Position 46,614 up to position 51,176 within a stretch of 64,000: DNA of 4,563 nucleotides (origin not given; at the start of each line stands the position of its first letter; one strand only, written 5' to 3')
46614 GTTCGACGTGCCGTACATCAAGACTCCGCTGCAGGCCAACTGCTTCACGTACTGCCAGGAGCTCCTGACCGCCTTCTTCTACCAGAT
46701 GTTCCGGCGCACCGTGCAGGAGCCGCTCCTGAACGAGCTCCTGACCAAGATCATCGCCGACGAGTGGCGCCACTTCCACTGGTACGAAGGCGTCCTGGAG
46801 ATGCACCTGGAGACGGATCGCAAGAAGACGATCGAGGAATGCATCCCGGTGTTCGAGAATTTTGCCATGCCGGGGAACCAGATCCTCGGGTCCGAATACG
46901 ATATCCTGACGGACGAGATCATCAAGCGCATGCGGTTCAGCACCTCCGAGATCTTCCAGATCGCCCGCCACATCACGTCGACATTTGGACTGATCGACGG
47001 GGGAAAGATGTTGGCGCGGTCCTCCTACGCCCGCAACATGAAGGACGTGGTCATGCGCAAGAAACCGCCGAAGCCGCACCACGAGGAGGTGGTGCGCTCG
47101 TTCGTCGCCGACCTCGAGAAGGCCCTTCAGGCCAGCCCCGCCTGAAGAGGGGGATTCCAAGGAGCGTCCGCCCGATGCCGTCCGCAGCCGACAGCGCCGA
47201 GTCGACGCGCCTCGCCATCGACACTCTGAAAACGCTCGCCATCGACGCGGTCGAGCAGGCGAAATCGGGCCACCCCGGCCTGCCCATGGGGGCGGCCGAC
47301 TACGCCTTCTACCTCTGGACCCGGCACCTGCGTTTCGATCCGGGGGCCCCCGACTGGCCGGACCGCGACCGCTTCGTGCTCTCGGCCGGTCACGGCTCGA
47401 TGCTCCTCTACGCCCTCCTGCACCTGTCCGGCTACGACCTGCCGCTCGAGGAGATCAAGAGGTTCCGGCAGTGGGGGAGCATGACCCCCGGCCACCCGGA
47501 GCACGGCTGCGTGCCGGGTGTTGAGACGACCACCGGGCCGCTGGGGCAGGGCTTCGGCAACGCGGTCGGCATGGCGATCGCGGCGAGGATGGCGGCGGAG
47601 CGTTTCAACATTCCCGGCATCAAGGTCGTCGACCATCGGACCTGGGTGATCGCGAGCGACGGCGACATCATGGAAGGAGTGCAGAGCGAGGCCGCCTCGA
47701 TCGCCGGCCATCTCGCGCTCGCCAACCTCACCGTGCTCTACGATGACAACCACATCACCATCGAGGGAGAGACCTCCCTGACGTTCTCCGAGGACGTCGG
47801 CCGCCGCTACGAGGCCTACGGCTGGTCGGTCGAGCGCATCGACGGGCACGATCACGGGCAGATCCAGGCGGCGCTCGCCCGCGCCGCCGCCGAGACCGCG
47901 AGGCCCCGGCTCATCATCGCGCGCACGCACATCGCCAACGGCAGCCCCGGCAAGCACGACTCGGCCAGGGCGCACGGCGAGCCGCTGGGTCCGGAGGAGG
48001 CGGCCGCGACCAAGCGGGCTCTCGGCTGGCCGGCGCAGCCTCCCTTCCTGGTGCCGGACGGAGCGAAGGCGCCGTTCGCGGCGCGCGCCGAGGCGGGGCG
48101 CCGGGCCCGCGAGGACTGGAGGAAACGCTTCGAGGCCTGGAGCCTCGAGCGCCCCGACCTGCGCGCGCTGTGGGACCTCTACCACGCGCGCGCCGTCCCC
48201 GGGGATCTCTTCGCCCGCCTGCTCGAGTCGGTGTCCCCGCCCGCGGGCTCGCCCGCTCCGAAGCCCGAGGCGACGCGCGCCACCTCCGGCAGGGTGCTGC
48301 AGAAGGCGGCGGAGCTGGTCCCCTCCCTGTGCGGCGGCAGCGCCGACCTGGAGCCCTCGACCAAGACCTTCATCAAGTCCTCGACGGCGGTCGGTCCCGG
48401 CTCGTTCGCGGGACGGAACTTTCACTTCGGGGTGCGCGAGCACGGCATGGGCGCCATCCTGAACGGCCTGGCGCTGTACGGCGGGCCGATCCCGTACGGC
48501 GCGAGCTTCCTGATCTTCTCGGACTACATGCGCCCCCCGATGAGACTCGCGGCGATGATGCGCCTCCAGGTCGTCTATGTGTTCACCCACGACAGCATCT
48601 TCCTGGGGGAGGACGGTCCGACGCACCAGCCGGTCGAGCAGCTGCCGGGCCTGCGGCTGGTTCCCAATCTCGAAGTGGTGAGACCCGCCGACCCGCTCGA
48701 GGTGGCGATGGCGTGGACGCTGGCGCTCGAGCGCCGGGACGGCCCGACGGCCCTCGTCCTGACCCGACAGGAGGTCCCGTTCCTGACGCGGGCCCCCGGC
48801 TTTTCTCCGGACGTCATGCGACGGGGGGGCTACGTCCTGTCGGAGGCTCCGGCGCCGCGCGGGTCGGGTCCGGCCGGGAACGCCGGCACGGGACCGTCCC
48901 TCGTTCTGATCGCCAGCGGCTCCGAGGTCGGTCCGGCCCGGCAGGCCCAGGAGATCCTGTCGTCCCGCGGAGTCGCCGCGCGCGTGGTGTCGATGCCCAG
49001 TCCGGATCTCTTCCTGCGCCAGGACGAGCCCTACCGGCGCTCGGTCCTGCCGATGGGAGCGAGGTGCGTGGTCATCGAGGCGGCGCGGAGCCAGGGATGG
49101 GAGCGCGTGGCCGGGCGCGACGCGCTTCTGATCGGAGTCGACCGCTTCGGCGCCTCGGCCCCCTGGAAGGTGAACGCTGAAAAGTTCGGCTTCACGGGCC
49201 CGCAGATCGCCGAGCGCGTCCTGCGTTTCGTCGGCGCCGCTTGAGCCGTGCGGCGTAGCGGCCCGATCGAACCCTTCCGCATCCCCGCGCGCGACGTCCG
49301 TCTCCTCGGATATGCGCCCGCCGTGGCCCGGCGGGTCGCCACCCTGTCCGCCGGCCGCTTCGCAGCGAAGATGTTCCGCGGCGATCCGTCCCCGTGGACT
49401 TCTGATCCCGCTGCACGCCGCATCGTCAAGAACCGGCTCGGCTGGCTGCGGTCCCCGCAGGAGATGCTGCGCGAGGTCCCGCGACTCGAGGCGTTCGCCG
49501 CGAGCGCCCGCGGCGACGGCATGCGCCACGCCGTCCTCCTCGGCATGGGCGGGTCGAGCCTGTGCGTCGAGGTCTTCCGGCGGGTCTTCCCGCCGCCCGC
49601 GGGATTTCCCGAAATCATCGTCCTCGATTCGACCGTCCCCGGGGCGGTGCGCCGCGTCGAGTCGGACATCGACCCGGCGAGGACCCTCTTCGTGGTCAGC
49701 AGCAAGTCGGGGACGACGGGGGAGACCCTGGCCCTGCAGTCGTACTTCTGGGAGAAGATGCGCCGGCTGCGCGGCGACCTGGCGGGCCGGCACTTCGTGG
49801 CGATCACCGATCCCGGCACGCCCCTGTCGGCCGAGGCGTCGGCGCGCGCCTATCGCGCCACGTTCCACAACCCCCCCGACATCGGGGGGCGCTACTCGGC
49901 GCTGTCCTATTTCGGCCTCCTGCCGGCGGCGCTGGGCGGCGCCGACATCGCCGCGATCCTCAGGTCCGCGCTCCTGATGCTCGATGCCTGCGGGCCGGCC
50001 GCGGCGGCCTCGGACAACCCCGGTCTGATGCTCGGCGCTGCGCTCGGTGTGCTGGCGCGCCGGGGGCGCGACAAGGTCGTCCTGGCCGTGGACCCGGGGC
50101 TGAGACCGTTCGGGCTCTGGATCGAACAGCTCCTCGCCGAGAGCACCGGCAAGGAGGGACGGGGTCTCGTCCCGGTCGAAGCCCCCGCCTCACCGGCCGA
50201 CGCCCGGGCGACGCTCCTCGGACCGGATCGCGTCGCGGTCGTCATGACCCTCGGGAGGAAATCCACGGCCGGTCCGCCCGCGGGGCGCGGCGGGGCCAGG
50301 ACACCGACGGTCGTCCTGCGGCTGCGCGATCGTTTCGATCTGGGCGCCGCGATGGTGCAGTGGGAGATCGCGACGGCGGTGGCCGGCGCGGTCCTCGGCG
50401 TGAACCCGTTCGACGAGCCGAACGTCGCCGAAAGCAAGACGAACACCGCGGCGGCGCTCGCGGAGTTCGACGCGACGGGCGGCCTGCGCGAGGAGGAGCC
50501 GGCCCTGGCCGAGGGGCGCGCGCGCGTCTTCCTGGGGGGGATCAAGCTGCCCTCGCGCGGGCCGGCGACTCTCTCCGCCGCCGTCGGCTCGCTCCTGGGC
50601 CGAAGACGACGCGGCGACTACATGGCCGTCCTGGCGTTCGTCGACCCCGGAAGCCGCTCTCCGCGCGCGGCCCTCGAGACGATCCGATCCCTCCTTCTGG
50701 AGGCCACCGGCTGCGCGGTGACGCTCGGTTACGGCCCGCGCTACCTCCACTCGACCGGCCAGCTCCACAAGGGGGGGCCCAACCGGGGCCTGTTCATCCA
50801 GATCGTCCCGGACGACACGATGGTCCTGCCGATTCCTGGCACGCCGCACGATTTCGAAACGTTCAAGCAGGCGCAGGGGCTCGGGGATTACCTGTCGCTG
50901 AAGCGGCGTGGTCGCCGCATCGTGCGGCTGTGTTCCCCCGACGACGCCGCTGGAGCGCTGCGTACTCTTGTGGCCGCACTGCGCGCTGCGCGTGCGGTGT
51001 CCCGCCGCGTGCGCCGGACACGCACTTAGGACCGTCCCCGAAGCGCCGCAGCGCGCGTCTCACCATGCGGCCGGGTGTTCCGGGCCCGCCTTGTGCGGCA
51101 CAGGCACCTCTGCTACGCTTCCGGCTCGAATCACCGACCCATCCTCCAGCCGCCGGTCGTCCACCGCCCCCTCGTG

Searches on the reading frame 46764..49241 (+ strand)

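Call 50: search_protein_families(library=pfam, proteins=[window:46764-49241:+], max_evalue=0.000001)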
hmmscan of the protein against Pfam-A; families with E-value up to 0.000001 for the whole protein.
window:46764-49241:+ (826 aa): 3 families
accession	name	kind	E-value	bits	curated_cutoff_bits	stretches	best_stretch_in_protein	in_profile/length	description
PF00456.26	Transketolase_N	-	8.2e-125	416.6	22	1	149-469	3-324/334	Transketolase, thiamine diphosphate binding domain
PF02779.29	Transket_pyr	-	3e-46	157.7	27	1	503-672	4-173/174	Transketolase, pyrimidine binding domain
PF22613.1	Transketolase_C_1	-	1.1e-31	109.8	27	1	709-811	10-113/113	Transketolase-like TK C-terminal domain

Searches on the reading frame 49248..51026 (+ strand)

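Call 50: search_protein_families(library=pfam, proteins=[window:49248-51026:+], max_evalue=0.000001)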
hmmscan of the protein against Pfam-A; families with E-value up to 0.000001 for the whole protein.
window:49248-51026:+ (593 aa): 1 family
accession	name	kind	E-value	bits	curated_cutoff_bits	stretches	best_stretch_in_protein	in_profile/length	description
PF00342.24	PGI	-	2.7e-13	49.8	22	1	89-303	93-309/486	Phosphoglucose isomerase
